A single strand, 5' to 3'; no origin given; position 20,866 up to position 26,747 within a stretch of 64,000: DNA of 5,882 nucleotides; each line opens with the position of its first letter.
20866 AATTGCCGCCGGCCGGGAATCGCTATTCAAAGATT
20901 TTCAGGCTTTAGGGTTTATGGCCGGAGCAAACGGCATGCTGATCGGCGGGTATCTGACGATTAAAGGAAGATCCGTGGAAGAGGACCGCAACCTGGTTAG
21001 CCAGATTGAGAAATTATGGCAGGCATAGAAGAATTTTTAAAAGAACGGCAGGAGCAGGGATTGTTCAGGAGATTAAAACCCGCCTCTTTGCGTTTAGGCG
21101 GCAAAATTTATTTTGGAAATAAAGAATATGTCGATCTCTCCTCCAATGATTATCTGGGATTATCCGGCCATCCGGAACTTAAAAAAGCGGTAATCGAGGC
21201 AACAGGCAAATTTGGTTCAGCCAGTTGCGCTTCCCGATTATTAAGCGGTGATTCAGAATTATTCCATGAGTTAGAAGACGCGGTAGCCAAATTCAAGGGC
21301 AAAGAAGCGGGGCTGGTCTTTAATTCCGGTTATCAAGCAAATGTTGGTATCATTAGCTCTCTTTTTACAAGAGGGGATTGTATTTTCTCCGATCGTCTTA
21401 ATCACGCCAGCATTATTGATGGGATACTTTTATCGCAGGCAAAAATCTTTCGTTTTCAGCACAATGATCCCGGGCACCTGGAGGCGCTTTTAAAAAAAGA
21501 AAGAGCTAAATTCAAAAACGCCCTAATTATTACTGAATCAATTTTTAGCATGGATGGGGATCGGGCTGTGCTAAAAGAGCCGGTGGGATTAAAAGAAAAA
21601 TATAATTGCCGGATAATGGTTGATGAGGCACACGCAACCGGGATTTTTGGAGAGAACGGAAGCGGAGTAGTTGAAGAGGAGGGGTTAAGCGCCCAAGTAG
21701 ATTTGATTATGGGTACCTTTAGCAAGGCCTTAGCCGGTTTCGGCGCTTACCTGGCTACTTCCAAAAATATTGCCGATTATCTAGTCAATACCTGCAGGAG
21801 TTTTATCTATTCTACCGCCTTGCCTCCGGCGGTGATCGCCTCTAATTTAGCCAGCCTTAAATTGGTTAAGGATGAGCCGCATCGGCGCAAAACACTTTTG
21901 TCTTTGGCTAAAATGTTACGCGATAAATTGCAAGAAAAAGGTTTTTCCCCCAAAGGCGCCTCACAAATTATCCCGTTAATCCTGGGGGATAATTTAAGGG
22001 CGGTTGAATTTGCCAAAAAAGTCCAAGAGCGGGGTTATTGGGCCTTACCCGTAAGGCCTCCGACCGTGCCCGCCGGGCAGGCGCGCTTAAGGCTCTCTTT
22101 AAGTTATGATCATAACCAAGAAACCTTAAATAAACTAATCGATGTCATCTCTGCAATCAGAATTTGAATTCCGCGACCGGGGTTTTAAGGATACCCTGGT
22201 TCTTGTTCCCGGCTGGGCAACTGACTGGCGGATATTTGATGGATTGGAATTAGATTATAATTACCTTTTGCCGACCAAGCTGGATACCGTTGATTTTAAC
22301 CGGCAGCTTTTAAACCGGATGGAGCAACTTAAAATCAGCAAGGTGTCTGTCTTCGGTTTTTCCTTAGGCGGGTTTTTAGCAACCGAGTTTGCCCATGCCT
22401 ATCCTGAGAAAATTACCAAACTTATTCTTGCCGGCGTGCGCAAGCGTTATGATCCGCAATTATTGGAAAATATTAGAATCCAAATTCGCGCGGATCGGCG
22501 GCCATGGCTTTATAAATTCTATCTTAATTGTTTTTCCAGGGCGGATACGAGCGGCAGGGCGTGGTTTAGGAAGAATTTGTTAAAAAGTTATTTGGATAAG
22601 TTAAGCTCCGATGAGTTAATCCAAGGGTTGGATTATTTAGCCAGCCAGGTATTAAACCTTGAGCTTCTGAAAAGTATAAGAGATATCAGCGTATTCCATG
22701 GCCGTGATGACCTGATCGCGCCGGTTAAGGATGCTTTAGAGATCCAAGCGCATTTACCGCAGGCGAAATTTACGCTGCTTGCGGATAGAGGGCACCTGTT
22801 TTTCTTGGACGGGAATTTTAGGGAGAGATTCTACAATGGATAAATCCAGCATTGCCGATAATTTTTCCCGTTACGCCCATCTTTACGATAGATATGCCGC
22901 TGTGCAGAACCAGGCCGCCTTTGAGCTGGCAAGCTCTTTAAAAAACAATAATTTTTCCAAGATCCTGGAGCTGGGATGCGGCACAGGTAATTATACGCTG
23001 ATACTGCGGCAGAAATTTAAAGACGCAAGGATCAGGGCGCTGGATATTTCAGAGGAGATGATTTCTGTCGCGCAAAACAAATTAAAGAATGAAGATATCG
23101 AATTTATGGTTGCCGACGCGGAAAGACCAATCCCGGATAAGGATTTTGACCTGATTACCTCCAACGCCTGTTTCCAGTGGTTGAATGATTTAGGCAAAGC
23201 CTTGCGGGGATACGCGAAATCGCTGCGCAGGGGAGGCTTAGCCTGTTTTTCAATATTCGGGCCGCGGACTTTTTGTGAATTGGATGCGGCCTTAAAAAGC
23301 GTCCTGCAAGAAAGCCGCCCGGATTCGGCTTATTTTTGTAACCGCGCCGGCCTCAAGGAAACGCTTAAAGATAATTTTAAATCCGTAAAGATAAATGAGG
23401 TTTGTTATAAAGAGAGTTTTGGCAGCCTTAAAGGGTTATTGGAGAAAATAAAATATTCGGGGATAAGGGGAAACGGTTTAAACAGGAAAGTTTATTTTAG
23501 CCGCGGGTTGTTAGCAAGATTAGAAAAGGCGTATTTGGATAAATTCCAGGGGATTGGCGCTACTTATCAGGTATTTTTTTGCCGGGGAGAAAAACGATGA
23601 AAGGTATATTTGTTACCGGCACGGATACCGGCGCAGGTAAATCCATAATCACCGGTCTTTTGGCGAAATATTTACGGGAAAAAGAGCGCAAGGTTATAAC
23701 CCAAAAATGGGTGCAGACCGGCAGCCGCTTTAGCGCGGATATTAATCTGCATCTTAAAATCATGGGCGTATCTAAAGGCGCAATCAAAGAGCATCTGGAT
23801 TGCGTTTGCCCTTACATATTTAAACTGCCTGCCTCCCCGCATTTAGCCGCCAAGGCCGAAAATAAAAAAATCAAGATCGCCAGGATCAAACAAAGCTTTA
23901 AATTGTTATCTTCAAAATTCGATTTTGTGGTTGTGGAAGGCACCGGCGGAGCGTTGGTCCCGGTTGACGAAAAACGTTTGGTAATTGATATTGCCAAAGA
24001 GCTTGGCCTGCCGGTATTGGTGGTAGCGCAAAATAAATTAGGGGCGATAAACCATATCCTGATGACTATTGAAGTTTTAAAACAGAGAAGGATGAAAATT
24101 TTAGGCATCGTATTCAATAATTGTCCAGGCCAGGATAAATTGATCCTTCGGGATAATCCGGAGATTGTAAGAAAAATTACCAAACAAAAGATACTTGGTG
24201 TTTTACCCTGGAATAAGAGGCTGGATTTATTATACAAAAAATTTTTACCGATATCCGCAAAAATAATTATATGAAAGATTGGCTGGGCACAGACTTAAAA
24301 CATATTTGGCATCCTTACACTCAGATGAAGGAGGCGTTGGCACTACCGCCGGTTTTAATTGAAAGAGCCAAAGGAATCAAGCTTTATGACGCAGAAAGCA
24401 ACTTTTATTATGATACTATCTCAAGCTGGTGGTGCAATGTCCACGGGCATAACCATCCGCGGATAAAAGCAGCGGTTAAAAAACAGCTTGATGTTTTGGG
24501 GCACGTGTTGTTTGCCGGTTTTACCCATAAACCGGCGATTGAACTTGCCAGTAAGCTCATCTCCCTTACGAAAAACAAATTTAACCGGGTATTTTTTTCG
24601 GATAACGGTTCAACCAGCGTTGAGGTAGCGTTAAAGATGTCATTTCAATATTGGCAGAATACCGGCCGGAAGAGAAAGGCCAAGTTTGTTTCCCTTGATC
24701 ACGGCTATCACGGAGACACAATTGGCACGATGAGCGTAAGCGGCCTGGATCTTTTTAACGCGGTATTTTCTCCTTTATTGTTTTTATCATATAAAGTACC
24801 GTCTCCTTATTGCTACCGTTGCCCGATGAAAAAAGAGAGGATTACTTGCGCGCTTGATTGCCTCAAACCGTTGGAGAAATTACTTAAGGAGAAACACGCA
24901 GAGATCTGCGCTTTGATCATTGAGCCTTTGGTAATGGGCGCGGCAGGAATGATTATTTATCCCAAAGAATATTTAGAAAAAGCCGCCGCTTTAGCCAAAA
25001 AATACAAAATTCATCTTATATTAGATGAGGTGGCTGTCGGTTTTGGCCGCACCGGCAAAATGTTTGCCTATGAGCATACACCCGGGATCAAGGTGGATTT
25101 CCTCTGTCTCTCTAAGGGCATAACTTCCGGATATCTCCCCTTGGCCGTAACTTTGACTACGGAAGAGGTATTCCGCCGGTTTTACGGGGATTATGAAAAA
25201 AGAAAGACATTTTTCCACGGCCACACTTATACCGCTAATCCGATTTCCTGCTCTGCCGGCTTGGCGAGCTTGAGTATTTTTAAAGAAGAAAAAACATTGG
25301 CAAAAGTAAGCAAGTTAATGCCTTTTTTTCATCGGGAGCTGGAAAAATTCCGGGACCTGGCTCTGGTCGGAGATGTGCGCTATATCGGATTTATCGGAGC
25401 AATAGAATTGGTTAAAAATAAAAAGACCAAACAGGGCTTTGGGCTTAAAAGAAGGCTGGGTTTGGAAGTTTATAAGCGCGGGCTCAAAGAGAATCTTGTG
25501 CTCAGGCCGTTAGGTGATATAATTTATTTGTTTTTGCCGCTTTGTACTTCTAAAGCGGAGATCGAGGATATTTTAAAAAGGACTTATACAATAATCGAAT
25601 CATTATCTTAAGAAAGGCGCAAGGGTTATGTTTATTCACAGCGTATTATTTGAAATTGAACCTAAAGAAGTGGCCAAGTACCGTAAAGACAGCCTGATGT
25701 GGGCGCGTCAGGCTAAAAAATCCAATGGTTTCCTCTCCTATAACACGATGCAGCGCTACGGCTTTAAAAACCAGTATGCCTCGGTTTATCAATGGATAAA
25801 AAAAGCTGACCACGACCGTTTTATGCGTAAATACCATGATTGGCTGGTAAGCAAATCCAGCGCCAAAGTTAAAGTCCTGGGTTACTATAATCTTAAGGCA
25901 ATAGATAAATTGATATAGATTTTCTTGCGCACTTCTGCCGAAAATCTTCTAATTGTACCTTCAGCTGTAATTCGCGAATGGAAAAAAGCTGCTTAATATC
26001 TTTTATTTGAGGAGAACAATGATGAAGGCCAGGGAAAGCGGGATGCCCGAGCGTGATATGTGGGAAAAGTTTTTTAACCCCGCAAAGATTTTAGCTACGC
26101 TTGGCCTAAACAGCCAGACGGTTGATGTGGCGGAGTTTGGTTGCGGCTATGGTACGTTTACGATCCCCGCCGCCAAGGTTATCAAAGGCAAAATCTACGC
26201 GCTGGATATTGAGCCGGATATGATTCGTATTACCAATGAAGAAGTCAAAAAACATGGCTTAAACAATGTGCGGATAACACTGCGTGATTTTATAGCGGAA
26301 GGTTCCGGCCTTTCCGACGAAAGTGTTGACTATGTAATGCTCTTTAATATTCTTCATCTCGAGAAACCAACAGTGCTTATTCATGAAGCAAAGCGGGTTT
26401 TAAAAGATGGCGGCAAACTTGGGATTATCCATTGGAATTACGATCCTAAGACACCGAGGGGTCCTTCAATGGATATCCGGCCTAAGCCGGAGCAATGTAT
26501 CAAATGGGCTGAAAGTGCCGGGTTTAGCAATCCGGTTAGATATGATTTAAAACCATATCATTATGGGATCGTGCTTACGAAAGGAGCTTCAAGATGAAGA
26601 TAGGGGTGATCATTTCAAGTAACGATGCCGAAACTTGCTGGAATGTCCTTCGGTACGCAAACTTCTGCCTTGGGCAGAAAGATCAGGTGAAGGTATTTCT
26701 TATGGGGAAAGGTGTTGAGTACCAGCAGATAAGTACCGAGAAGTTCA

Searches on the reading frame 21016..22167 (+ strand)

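Call 20: search_protein_families(library=pfam, proteins=[window:21016-22167:+], max_evalue=0.001)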
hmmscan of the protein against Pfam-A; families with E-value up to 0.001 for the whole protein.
window:21016-22167:+ (383 aa): 2 families
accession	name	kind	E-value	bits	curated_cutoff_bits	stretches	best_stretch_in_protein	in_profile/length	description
PF00155.27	Aminotran_1_2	-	2.4e-58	198.5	19.7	1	37-378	2-361/361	Aminotransferase class I and II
PF01212.27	Beta_elim_lyase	-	0.00018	21.4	27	1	78-132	29-83/288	Beta-eliminating lyase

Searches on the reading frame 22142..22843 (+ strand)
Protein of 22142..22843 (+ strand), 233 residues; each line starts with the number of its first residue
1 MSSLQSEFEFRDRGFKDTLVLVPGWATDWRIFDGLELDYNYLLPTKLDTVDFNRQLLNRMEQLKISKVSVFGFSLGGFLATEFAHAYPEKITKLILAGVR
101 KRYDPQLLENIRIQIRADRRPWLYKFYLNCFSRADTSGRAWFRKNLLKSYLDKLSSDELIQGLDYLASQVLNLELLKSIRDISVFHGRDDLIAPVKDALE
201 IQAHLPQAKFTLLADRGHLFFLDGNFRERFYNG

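Call 20: search_protein_families(library=pfam, proteins=[window:22142-22843:+], max_evalue=0.001)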
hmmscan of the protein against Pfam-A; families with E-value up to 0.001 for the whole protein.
window:22142-22843:+ (233 aa): 3 families
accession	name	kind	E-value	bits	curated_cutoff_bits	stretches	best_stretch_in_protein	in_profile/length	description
PF00561.26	Abhydrolase_1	-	2.7e-15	57.1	25.8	1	48-224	51-244/245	alpha/beta hydrolase fold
PF12697.13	Abhydrolase_6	-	2.7e-07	31.9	26.3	1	20-223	2-209/217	Alpha/beta hydrolase family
PF12146.15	Hydrolase_4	-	2.1e-06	27.6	27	1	55-207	68-219/239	Serine aminopeptidase, S33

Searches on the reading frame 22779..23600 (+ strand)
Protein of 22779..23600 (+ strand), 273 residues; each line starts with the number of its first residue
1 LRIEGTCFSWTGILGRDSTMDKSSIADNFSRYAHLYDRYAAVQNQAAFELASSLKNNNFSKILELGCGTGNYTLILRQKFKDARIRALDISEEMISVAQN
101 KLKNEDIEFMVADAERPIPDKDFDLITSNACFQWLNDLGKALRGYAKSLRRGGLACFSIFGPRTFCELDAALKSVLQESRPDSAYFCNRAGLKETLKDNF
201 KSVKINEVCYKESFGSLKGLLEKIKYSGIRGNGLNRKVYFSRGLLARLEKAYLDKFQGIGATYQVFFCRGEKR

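Call 20: search_protein_families(library=pfam, proteins=[window:22779-23600:+], max_evalue=0.001)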
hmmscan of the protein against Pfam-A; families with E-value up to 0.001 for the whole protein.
window:22779-23600:+ (273 aa): 10 families
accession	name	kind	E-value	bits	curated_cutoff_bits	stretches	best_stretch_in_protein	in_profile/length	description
PF08241.18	Methyltransf_11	-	5.5e-22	78.7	21.2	1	63-157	1-95/95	Methyltransferase domain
PF13649.12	Methyltransf_25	-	3.5e-20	72.9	27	1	62-153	1-97/97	Methyltransferase domain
PF13847.12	Methyltransf_31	-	2e-16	60.5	27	1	61-166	6-123/145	Methyltransferase domain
PF08242.18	Methyltransf_12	-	6.9e-16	59.2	30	1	63-154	1-97/98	Methyltransferase domain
PF13489.12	Methyltransf_23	-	3.9e-14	53.1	27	1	41-164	6-123/164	Methyltransferase domain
PF01209.24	Ubie_methyltran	-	7.4e-12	45.5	20.1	1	57-155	46-149/233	ubiE/COQ5 methyltransferase family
PF05175.20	MTS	-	1.3e-10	41.6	23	1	50-133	23-109/170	Methyltransferase small domain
PF05958.17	tRNA_U5-meth_tr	-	6.4e-06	25.9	23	1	41-108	184-249/357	tRNA (Uracil-5-)-methyltransferase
PF01728.25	FtsJ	-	3.4e-05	24.3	24.1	1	45-131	4-100/181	FtsJ-like methyltransferase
PF05401.17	NodS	-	0.00048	20.5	24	1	47-138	32-122/201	Nodulation protein S (NodS)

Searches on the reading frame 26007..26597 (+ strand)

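Call 20: search_protein_families(library=pfam, proteins=[window:26007-26597:+], max_evalue=0.001)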
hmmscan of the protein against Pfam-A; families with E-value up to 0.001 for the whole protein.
window:26007-26597:+ (196 aa): 10 families
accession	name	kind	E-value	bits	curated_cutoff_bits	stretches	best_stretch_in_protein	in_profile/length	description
PF13847.12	Methyltransf_31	-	3.6e-16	59.6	27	1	40-144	6-113/145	Methyltransferase domain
PF13649.12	Methyltransf_25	-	1.1e-15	58.5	27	1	41-136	1-97/97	Methyltransferase domain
PF08241.18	Methyltransf_11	-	1.7e-14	54.7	21.2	1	43-138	2-93/95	Methyltransferase domain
PF08242.18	Methyltransf_12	-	4.5e-12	47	30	1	43-138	2-98/98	Methyltransferase domain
PF05175.20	MTS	-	8.7e-09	35.7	23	1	37-142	31-140/170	Methyltransferase small domain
PF01209.24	Ubie_methyltran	-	2.9e-08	33.8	20.1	1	18-141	34-152/233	ubiE/COQ5 methyltransferase family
PF13489.12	Methyltransf_23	-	9.3e-08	32.4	27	1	31-147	16-123/164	Methyltransferase domain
PF06325.19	PrmA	-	1.8e-07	31.4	22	1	36-139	160-257/296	Ribosomal protein L11 methyltransferase (PrmA)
PF02475.24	TRM5-TYW2_MTfase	-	4.8e-05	23.8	28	1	43-143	42-135/164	TRM5/TYW2 methyltransferase domain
PF02390.23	Methyltransf_4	-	0.00016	21.6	24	1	38-94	2-59/173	Putative methyltransferase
